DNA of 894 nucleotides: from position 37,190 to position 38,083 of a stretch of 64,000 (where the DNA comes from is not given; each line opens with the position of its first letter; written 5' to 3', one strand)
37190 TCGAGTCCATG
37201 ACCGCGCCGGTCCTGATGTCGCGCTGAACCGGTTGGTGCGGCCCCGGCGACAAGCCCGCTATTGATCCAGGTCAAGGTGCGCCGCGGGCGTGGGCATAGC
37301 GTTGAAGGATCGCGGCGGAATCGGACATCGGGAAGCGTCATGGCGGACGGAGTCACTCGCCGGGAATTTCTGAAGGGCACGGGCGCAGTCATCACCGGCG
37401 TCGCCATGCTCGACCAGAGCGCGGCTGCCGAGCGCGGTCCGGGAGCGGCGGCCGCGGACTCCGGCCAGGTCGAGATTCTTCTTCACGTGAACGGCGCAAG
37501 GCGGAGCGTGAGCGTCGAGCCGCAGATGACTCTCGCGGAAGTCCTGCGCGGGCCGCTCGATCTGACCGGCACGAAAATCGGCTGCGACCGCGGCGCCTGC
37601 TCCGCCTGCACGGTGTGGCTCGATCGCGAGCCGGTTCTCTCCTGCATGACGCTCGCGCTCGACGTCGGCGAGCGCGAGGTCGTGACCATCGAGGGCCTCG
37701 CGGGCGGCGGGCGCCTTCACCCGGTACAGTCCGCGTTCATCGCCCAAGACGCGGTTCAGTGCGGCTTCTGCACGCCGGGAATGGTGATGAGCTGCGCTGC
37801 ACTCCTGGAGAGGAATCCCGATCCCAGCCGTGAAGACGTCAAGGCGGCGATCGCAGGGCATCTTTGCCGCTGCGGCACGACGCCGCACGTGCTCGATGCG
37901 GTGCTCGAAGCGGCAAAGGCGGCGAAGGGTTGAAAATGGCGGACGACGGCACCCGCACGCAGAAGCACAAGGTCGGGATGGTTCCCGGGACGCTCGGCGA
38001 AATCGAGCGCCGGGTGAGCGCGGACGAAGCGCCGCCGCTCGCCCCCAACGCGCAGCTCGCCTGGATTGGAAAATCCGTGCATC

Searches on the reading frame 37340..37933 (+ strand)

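Call 28: search_protein_families(library=pfam, proteins=[window:37340-37933:+], max_evalue=0.01)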
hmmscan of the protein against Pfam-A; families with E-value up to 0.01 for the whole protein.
window:37340-37933:+ (197 aa): 4 families
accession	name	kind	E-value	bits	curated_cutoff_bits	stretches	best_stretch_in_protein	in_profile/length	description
PF01799.25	Fer2_2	-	1.6e-30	105.4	30.3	1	116-188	1-74/75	[2Fe-2S] binding domain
PF00111.32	Fer2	-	2e-06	28.1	21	1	49-105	2-75/77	2Fe-2S iron-sulfur cluster binding domain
PF13085.11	Fer2_3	-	0.0028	18.1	27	1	80-121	50-90/107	2Fe-2S iron-sulfur cluster binding domain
PF10518.14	TAT_signal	-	0.003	17.9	22.7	1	5-22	2-19/21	TAT (twin-arginine translocation) pathway signal sequence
